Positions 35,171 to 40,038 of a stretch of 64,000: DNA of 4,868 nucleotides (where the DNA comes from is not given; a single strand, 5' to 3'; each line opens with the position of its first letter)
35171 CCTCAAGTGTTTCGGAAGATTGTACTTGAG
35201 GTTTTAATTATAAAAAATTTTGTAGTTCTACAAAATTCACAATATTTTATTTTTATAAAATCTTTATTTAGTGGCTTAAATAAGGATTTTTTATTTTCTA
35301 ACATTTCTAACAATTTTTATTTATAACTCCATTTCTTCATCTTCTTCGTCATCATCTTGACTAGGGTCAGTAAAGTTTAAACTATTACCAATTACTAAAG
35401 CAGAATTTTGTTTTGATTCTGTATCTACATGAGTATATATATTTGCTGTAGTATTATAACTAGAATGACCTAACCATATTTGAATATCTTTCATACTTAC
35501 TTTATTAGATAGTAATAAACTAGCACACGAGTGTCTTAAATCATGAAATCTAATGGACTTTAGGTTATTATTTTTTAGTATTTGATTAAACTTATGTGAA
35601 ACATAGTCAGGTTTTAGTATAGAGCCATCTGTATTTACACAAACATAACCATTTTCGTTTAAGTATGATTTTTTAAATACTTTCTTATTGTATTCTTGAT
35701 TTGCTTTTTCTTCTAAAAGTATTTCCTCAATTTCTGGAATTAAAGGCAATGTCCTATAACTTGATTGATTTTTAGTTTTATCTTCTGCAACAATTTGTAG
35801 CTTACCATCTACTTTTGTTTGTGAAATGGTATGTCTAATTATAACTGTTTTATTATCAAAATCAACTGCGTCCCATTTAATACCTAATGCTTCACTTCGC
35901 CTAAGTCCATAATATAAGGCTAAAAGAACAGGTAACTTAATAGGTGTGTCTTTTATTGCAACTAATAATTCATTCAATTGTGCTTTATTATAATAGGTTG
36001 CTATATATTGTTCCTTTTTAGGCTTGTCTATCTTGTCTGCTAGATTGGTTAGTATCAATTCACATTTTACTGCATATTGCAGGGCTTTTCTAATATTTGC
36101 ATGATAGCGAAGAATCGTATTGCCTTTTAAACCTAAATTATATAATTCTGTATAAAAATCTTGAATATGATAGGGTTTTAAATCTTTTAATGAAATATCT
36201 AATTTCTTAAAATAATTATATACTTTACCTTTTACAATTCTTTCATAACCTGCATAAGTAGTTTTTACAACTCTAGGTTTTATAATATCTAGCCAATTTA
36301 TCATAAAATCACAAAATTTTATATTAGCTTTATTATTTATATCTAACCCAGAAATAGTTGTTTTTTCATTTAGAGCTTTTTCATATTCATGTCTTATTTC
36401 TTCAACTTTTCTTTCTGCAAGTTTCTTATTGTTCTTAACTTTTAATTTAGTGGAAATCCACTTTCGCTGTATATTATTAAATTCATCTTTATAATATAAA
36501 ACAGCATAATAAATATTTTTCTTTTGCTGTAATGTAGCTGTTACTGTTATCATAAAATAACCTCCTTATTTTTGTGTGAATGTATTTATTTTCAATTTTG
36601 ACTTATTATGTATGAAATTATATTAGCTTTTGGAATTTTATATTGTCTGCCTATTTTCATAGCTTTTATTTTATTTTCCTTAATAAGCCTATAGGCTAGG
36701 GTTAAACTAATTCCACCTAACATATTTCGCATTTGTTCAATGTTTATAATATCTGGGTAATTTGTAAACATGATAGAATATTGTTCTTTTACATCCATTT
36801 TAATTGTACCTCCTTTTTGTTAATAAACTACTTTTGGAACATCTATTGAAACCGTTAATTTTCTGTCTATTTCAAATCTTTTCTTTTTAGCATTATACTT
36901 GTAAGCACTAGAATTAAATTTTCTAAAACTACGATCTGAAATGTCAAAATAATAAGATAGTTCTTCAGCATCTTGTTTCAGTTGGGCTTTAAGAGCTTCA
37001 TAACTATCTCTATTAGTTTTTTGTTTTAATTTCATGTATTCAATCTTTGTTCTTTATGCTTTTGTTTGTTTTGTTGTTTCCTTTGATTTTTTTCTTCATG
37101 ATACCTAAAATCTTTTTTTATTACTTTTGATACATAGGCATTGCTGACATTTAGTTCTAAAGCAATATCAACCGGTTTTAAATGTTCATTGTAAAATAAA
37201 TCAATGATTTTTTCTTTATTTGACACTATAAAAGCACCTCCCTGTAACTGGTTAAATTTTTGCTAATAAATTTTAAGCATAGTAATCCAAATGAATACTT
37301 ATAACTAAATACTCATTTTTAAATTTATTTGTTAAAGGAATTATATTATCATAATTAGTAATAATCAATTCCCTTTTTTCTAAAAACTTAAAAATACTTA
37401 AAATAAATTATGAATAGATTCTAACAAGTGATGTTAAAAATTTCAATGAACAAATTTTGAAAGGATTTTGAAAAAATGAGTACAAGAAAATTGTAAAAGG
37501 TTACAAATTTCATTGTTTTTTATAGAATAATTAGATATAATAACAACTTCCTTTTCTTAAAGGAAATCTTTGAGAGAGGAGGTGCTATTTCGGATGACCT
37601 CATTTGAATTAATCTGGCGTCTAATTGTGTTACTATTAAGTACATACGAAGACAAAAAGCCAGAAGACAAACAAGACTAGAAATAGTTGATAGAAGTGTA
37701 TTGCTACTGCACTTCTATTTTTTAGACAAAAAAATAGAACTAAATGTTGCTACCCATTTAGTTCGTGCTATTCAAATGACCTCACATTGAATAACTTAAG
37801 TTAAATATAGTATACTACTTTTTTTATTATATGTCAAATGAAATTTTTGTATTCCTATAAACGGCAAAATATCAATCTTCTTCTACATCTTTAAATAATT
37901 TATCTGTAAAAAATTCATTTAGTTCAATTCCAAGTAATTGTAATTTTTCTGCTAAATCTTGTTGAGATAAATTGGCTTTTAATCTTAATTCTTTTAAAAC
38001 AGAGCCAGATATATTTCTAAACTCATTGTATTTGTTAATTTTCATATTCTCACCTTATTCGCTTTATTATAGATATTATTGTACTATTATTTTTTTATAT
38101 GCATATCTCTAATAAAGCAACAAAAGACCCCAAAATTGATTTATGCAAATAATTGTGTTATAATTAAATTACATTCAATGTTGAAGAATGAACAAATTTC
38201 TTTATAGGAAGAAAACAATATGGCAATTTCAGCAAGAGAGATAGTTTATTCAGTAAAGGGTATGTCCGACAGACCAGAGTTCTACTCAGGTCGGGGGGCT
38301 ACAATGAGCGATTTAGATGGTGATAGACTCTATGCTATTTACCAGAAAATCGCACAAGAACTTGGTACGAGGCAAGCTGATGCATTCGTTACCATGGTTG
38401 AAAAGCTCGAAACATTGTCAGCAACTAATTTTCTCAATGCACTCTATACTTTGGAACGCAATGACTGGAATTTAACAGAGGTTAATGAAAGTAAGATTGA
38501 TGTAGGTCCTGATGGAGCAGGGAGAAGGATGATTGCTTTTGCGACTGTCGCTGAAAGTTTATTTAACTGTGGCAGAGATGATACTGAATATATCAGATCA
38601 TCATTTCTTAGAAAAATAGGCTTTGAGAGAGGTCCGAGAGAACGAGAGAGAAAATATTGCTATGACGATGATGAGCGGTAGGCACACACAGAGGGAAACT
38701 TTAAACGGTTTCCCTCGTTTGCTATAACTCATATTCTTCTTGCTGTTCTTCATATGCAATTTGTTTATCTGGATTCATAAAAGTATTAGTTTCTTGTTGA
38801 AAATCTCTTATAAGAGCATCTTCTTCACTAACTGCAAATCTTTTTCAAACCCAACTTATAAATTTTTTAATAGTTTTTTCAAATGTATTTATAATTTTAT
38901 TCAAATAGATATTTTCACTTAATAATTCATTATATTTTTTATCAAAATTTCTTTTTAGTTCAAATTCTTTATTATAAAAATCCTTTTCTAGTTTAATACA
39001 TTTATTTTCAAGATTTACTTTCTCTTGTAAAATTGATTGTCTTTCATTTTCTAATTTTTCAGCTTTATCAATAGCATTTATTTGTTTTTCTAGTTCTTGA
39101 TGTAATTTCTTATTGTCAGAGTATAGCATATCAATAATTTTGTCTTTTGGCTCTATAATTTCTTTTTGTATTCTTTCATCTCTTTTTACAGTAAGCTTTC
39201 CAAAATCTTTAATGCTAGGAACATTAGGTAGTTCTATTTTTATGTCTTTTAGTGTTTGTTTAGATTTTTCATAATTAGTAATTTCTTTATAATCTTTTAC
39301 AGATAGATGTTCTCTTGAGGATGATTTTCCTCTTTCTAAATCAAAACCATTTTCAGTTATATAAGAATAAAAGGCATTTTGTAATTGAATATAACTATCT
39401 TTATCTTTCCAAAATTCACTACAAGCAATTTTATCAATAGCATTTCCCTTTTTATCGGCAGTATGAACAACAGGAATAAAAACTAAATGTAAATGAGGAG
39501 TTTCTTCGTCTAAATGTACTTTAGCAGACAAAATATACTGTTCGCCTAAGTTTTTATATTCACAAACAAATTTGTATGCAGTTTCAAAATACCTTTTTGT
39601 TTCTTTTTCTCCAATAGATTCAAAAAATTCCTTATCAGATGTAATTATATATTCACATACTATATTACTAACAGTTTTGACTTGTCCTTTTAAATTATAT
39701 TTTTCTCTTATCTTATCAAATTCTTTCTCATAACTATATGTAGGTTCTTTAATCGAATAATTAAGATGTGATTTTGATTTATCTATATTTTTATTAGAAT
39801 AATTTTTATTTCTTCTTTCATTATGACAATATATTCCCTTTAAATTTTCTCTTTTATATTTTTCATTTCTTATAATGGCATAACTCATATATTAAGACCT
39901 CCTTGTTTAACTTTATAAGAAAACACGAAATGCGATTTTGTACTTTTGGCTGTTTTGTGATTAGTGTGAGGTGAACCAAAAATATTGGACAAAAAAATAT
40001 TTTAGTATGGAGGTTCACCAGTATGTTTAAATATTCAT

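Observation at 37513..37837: Candidate par/Fst-style type I toxin-antitoxin: 28-aa peptide gene plus a convergent ~75-nt antisense RNA linked by a ~29-nt direct repeat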

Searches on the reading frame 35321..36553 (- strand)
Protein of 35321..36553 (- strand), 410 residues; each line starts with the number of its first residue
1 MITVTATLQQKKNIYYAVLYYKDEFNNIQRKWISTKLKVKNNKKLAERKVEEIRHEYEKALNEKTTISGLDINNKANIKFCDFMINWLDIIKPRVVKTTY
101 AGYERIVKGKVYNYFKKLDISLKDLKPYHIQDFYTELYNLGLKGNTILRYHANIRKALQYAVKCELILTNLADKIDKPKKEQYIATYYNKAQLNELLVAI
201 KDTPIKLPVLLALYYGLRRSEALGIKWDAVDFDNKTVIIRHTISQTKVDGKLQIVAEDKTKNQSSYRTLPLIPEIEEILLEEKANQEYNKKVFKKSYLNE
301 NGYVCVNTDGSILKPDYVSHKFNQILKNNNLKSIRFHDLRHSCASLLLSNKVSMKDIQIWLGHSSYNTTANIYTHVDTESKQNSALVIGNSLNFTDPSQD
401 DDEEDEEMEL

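Call 6: search_protein_families(library=pfam, proteins=[window:35321-36553:-], max_evalue=1)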
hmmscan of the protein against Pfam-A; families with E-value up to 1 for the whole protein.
window:35321-36553:- (410 aa): 7 families
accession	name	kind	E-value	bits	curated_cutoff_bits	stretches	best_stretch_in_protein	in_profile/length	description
PF00589.27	Phage_integrase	-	2.8e-26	92.7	27.1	1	190-378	5-170/172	Phage integrase family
PF14659.12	Phage_int_SAM_3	-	2.5e-10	40.8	22.6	1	80-137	2-57/58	Phage integrase, N-terminal SAM-like domain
PF13102.12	Phage_int_SAM_5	-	3.8e-08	34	22.3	1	80-174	2-97/98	Phage integrase SAM-like domain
PF02899.23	Phage_int_SAM_1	-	0.021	15.5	22.3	1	112-163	30-81/83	Phage integrase, N-terminal SAM-like domain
PF04772.17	Flu_B_M2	-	0.068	13.9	25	1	25-70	28-73/109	Influenza B matrix protein 2 (BM2)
PF02096.25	60KD_IMP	-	0.22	11.9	35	1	170-244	39-108/163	60Kd inner membrane protein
PF01030.30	Recep_L_domain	-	0.7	10.5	21.8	1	246-294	3-50/112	Receptor L domain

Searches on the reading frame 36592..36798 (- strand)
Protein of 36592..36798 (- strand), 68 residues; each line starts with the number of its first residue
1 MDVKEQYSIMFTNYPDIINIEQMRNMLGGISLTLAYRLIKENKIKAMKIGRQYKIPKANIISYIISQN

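Call 6: search_protein_families(library=pfam, proteins=[window:36592-36798:-], max_evalue=1)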
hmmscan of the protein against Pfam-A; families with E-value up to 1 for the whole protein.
window:36592-36798:- (68 aa): 2 families
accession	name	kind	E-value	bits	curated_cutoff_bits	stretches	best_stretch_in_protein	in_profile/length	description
PF12728.13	HTH_17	-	1.1e-08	35.6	27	1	19-64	3-47/51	Helix-turn-helix domain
PF07354.18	Sp38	-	0.16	12.4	23.1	1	4-54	43-93/100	Zona-pellucida-binding protein (Sp38) N-terminal Ig domain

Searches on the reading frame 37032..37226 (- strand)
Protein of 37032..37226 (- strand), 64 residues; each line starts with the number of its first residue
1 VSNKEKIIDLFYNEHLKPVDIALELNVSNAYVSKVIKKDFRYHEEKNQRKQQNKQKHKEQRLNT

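Call 6: search_protein_families(library=pfam, proteins=[window:37032-37226:-], max_evalue=1)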
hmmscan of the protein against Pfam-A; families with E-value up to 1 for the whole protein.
window:37032-37226:- (64 aa): 4 families
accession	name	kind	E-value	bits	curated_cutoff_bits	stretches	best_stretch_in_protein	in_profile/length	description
PF15978.11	TnsD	-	0.0014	18.2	32.4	1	4-61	188-245/355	Tn7-like transposition protein D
PF00292.24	PAX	-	0.022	15.1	22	1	4-44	23-59/125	'Paired box' domain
PF00356.27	LacI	-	0.03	14.6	27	1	20-49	4-33/46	Bacterial regulatory proteins, lacI family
PF22530.2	Terminase-T7_RNaseH-like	-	0.042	14.6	27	1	6-62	42-95/108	Terminase Bacteriophage T7, Ribonuclease H-like domain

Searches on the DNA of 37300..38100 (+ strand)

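Call 4: search_rna_families(source=window, start=37300, end=38100, threshold=evalue, max_evalue=10, show_alignments=3)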
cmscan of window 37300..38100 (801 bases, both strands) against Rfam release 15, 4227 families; matches with E-value up to 10: 5.
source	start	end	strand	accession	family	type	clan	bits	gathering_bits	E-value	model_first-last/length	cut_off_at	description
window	37499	37552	+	RF02389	sau-31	Gene; sRNA;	-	20.4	50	2.5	1-66/66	no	Staphylococcus sRNA sau-31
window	37738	37764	+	RF04341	Plastid-psbJ-5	Cis-reg;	CL00152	18.6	53.1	1.6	1-59/59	no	Plastid-psbJ-5 3UTR RNA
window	37670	37777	-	RF01816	RsaA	Gene; sRNA;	-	18.6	50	1.9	1-134/134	no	RNA Staph. aureus A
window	37487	37592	+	RF02698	Avalong_thermometer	Cis-reg; thermoregulator;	-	16.5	154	2.6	1-131/131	no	Avalong 5' UTR thermometer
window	37699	37803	-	RF01243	snR33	Gene; snRNA; snoRNA; HACA-box;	CL00027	15.2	45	4.6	1-183/183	no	Small nucleolar RNA snR33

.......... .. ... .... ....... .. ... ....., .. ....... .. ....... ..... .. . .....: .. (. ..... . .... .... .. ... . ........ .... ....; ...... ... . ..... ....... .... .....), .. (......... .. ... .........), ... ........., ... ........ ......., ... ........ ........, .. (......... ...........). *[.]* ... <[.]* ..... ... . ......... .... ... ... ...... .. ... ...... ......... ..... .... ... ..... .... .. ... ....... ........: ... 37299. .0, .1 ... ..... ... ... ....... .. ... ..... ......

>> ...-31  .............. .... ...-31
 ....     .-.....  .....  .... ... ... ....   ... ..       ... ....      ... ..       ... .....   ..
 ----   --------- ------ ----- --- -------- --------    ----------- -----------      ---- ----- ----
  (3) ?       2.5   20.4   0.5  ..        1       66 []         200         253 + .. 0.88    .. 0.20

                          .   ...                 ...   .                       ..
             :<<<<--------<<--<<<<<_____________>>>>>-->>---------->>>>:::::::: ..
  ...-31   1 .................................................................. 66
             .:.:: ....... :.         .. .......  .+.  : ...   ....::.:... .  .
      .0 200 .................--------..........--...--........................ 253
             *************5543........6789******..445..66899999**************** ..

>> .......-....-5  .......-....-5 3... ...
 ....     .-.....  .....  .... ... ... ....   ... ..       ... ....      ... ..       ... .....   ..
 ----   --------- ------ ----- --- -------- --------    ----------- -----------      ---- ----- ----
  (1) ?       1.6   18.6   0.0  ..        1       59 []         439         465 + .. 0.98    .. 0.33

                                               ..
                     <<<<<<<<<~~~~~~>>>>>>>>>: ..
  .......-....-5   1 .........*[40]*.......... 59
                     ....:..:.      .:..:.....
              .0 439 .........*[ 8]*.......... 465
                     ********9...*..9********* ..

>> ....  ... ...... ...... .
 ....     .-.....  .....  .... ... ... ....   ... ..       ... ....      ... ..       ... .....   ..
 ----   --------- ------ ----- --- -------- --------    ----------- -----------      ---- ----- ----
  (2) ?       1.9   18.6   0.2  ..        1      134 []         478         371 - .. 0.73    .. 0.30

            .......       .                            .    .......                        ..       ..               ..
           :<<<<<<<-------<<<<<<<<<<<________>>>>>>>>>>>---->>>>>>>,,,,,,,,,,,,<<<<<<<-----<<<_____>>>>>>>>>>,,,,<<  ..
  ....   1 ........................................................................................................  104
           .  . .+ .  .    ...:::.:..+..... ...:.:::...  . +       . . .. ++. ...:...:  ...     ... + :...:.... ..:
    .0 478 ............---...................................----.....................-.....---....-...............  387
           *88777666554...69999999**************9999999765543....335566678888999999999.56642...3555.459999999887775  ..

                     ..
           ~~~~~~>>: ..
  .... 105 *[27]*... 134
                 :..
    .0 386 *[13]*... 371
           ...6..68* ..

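Call 7: search_dna_similar(query=window:37480-37860:+, collection=plasmids, mode=distant, max_rows=30)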
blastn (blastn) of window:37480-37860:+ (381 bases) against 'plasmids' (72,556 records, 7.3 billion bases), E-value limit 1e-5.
No match.

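Call 8: search_dna_similar(query=window:37480-37860:+, collection=phages, mode=distant, max_rows=20)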
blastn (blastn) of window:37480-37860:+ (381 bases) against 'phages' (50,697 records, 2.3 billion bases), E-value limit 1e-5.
No match.

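Call 77: search_rna_families(sources=[L008, L012, L017, L021, L024, L030, L052, L071, L096, L119, L128, L138, L147], threshold=gathering)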
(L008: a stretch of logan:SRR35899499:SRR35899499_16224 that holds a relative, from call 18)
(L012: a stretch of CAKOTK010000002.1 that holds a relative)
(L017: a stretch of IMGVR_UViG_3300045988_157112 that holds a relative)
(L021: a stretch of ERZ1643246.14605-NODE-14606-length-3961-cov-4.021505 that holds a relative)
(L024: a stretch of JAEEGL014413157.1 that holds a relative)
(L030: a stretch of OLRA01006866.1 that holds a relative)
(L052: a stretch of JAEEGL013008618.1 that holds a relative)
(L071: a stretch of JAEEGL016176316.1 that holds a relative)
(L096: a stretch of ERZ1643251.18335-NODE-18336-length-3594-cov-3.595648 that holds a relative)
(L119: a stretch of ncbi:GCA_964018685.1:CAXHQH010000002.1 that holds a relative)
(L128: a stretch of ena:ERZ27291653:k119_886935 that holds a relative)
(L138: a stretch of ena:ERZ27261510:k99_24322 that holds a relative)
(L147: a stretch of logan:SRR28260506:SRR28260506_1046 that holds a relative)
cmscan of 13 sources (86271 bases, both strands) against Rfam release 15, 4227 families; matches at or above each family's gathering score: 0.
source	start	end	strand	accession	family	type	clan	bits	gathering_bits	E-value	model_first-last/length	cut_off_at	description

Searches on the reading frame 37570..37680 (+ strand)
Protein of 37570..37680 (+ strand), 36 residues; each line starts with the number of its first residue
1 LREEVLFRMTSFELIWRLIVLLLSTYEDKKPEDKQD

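Call 17: find_encoding_contigs(protein=window:37570-37680:+, flank=6000, max_places=10)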
Protein window:37570-37680:+ (36 aa): no gene with exactly this product is on record in the collection.

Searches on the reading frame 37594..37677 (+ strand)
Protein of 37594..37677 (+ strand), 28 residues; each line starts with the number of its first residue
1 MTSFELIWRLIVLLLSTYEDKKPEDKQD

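Call 6: search_protein_families(library=pfam, proteins=[window:37594-37677:+], max_evalue=1)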
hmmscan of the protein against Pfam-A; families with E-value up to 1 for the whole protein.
seq(28 aa): 1 family
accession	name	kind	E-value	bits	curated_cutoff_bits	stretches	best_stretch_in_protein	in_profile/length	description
PF15144.11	DUF4576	-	0.06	13.7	27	1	5-28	9-32/88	Domain of unknown function (DUF4576)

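Call 13: search_dna_similar(query=window:37594-37677:+, collection=plasmids, mode=protein, max_evalue=10, max_rows=30)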
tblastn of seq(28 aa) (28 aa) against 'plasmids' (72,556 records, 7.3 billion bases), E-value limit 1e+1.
No match.

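Call 14: search_dna_similar(query=window:37594-37677:+, collection=phages, mode=protein, max_evalue=10, max_rows=30)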
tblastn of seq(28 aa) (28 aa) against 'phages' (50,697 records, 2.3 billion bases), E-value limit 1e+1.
No match.

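Call 31: search_protein_families(library=ncbifam, proteins=[window:37594-37677:+], max_evalue=10)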
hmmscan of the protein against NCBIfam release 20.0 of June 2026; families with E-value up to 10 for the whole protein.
seq(28 aa): 0 families

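Call 71: search_protein_families(library=phrogs, proteins=[window:37594-37677:+], max_evalue=1)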
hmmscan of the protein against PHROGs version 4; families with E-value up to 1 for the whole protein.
seq(28 aa): 0 families

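Call 72: search_protein_families(library=padloc, proteins=[window:37594-37677:+], max_evalue=1)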
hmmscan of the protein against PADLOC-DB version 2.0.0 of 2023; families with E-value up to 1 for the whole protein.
seq(28 aa): 0 families

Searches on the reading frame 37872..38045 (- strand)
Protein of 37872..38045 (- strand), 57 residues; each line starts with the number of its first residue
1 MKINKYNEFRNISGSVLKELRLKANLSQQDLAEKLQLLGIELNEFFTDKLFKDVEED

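Call 6: search_protein_families(library=pfam, proteins=[window:37872-38045:-], max_evalue=1)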
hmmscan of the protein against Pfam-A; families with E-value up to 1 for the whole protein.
window:37872-38045:- (57 aa): 5 families
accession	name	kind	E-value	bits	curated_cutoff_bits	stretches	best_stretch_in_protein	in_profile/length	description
PF01381.28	HTH_3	-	0.00047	20.6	23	1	17-36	1-20/55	Helix-turn-helix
PF13560.12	HTH_31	-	0.009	16.7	27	1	14-36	3-25/64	Helix-turn-helix domain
PF13412.12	HTH_24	-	0.012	15.6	21.9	1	15-36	7-28/48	Winged helix-turn-helix DNA-binding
PF12844.13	HTH_19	-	0.013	15.9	30.2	1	14-37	1-24/64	Helix-turn-helix domain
PF20075.5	DUF6471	-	0.069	13.5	26.8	1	18-44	11-36/65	Domain of unknown function (DUF6471)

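Call 18: find_encoding_contigs(protein=window:37872-38045:-, flank=6000, max_places=10)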
Protein window:37872-38045:- (57 aa): 14 contigs read that carry it; 10 places shown.
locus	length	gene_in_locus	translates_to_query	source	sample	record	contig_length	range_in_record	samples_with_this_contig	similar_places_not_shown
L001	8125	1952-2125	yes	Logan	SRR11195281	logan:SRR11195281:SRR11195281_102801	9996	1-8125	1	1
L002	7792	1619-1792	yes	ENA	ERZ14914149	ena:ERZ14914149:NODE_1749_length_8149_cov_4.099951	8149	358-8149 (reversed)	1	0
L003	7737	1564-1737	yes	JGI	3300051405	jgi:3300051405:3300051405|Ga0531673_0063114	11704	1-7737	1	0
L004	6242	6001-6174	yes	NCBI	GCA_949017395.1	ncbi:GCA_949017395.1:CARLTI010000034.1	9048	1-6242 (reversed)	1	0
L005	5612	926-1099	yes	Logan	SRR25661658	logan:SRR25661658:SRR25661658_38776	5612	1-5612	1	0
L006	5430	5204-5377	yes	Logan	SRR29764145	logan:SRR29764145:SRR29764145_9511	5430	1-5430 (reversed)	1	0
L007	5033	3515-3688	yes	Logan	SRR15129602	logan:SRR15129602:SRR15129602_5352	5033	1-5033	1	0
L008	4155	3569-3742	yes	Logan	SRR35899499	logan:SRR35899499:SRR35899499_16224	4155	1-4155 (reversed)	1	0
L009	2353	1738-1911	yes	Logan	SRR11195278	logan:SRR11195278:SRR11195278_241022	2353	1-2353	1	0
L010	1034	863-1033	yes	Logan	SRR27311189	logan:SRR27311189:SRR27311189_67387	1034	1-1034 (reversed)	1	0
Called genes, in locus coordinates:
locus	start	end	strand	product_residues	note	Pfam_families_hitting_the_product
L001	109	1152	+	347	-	PF01076:Mob_Pre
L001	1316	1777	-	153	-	-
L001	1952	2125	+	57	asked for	-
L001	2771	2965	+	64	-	-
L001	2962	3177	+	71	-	-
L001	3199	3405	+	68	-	PF12728:HTH_17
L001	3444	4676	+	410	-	PF13102:Phage_int_SAM_5 (weak), PF14659:Phage_int_SAM_3, PF00589:Phage_integrase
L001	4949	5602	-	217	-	-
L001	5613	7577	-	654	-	PF02086:MethyltransfD12, PF03602:Cons_hypoth95 (faint), PF02086:MethyltransfD12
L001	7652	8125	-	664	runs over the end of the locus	PF09491:RE_AlwI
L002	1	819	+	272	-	?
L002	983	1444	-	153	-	-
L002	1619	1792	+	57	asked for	-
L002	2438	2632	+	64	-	-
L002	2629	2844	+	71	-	-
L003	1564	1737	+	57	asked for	-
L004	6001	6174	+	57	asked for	-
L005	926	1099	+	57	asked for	-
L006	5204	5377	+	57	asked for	-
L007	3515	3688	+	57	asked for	-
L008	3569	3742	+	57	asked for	-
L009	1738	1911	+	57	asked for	-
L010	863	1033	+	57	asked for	?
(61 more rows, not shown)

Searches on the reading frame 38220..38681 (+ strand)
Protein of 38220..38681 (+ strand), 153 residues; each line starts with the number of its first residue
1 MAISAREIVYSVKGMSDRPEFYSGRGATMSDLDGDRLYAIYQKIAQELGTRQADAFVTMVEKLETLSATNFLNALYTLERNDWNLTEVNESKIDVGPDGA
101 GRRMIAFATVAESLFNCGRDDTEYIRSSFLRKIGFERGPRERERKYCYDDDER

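Call 6: search_protein_families(library=pfam, proteins=[window:38220-38681:+], max_evalue=1)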
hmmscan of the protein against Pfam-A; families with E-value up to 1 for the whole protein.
window:38220-38681:+ (153 aa): 1 family
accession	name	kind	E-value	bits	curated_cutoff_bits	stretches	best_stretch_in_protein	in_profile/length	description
PF03665.18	UPF0172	-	0.18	12.2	24.4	1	33-93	86-148/192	Uncharacterised protein family (UPF0172)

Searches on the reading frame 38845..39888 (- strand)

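Call 6: search_protein_families(library=pfam, proteins=[window:38845-39888:-], max_evalue=1)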
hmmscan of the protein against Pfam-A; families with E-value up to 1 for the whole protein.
window:38845-39888:- (347 aa): 1 family
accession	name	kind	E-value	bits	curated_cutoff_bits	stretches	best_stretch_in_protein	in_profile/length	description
PF01076.25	Mob_Pre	-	6.8e-45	153.7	25.5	1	1-202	1-196/196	Plasmid recombination enzyme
